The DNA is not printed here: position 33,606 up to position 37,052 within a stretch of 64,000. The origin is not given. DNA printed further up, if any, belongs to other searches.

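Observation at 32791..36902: MmeI-like Type IIL restriction-modification enzyme translationally coupled (ATGA overlap) to a membrane pentapeptide-repeat protein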

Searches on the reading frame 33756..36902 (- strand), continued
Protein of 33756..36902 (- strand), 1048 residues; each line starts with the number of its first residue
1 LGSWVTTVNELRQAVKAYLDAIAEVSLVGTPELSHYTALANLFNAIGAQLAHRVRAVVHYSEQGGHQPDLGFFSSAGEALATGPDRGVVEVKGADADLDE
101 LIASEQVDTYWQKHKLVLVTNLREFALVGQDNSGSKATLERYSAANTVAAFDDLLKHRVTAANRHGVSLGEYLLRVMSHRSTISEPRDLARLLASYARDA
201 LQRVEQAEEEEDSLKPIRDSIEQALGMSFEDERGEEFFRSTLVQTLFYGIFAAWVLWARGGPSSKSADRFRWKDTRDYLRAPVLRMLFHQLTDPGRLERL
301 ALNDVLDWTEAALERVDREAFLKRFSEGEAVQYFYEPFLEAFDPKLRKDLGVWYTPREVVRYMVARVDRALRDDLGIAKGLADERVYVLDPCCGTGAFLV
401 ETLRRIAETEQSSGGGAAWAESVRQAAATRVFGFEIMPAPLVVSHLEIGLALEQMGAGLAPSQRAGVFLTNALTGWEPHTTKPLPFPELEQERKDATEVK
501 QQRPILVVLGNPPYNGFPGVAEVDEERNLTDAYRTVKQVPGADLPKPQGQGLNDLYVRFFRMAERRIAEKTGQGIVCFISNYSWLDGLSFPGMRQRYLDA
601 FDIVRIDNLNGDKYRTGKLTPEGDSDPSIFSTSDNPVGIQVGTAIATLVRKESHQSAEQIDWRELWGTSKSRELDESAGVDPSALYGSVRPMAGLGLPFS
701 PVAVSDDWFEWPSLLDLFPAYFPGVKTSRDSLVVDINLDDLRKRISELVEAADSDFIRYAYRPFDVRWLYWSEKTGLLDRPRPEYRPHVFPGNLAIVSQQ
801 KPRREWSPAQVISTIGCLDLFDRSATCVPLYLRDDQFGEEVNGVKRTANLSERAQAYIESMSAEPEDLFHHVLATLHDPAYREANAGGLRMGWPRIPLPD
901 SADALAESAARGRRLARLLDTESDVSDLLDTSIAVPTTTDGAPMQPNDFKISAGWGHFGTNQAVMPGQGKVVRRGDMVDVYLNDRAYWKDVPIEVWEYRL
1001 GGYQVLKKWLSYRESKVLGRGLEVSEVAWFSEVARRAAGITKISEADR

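Call 100: predict_structure(alignment_id=A2)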
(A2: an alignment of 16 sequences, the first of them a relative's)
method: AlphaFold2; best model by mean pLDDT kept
length: 1041 residues; sequences in the alignment: 16
mean_pLDDT: 50.3   pTM: 0.40
mean pLDDT of the five models: 50.3, 49.4, 48.4, 47.2, 41.3
residues with pLDDT >= 90: 3; 70-90: 231; 50-70: 175; < 50: 632
segments of 3 or more residues with pLDDT < 50: 20-24, 54-57, 70-74, 174-246, 251-260, 265-309, 313-347, 385-388, 427-482, 505-551, 575-584, 604-635, 686-731, 740-744, 747-826, 843-851, 853-856, 859-928, 939-962, 987-1041
pLDDT, mean of each block of 10 residues (from residue 1): 77 74 54 85 75 54 71 58 81 86 80 88 65 80 84 79 80 44 39 42 44 40 32 36 47 45 46 32 27 33 44 45 39 37 44 81 88 86 55 74 69 60 49 30 31 28 32 42 50 67 48 32 41 39 39 60 76 52 52 81 45 36 31 53 84 71 70 75 52 35 33 31 37 52 47 32 35 34 36 35 35 37 48 52 45 45 39 40 34 38 36 31 39 55 31 27 53 58 51 36 31 32 33 30 34
secondary structure, 60 per line:
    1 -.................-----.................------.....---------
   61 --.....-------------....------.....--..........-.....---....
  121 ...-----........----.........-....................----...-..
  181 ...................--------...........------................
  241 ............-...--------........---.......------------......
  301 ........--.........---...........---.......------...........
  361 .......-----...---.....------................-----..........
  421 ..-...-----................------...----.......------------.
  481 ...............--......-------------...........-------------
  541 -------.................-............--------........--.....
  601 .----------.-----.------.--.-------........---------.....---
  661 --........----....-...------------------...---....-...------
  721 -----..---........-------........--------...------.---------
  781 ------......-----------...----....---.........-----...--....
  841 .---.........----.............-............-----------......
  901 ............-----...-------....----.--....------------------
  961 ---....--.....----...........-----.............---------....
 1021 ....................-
elements in order (helices of 4 or more, strands of 3 or more residues): H2-18 H24-40 E47-51 E63-67 E81-84 H91-95 H98-107 E109-113 E117-123 E129-136 H141-149 H151-170 H179-199 H208-218 H225-252 H265-272 H276-282 H295-308 H311-319 H323-333 H337-343 H350-367 E379-383 H390-405 H411-422 E424-426 H432-447 H461-467 H480-495 E498-503 H517-527 H548-564 E566-574 H586-593 E596-601 E636-643 E653-657 H663-670 H675-678 E680-682 H707-710 H731-738 E749-753 E762-764 E787-792 E804-806 H811-814 E818-826 E832-834 E837-841 H845-853 H858-870 H872-883 H895-912 E928-931 H939-942 E964-967 E970-974 E979-985 H986-989 H995-1007 H1017-1040

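Call 102: fold_search(model_id=the predicted structure, library=pdb)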
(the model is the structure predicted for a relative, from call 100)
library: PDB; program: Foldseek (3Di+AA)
matches with E <= 10: 219; with E <= 0.001: 55
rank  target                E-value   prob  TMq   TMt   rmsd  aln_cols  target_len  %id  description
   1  7lo5_B                6.3e-24  1.00  0.30  0.31  29.4      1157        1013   20  cryoEM structure DrdV-DNA complex (released 2021-03-17)
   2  7lo5_C                7.3e-24  1.00  0.29  0.30  30.3      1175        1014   20  cryoEM structure DrdV-DNA complex (released 2021-03-17)
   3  7lo5_D                8.1e-23  1.00  0.29  0.30  29.9      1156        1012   20  cryoEM structure DrdV-DNA complex (released 2021-03-17)
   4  7lvv_B                1.0e-22  1.00  0.31  0.31  29.4      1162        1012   19  cryoEM structure DrdV-DNA complex (released 2021-03-17)
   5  7lo5_A                1.4e-22  1.00  0.30  0.31  29.5      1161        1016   20  cryoEM structure DrdV-DNA complex (released 2021-03-17)
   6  7lvv_A                2.2e-22  1.00  0.28  0.29  29.3      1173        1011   20  cryoEM structure DrdV-DNA complex (released 2021-03-17)
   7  4xqk_A                6.7e-17  1.00  0.28  0.20  26.9      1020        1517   16  ATP-dependent Type ISP restriction-modification enzyme LlaBIII bound to DNA (released 2015-09-16)
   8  4xqk_B                3.1e-16  1.00  0.31  0.23  26.2      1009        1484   15  ATP-dependent Type ISP restriction-modification enzyme LlaBIII bound to DNA (released 2015-09-16)
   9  5ffj_B                1.3e-13  1.00  0.27  0.24  26.7      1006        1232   17  Structure of a nuclease-deletion mutant of the Type ISP restriction-modification enzyme LlaGI in complex with a DNA su (released 2016-03-30)
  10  5ffj_A                1.1e-12  1.00  0.30  0.30  25.6       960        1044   16  Structure of a nuclease-deletion mutant of the Type ISP restriction-modification enzyme LlaGI in complex with a DNA su (released 2016-03-30)
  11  3s1s                  1.8e-07  1.00  0.22  0.25  23.5       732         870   12  Characterization and crystal structure of the type IIG restriction endonuclease BpuSI (released 2011-07-13)
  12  7lni_A                4.0e-07  1.00  0.20  0.35   7.1       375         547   15  SeMet CamA Adenine Methyltransferase Complexed to Cognate Substrate DNA (released 2021-05-19)
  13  7lt5_A                5.4e-07  1.00  0.21  0.36   6.9       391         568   15  CamA Adenine Methyltransferase Complexed to Cognate Substrate DNA and Cofactor SAH (released 2021-05-19)
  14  7lt5_B                5.6e-07  1.00  0.21  0.35   6.8       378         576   16  CamA Adenine Methyltransferase Complexed to Cognate Substrate DNA and Cofactor SAH (released 2021-05-19)
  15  7rfl_B                5.6e-07  1.00  0.21  0.35   6.8       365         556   16  CamA Adenine Methyltransferase Complexed to Cognate Substrate DNA and Inhibitor SGC0946 (released 2021-09-15)
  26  8zek_A                1.5e-06  1.00  0.24  0.21  14.4       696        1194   13  Cryo-EM structure of the E. coli BrxX methyltransferase complexed with Ocr (released 2024-12-11)
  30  9ex7_A                1.9e-06  1.00  0.22  0.19  14.8       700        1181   12  Cryo-EM structure of the E. coli BrxX methyltransferase in complex with Ocr (released 2025-03-05)
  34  8q56_A                2.5e-06  1.00  0.24  0.21  14.7       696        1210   12  PglX methyltransferase of Salmonella BREX phage defence system (aka BrxX) bound to inhibitor Ocr (released 2024-08-21)
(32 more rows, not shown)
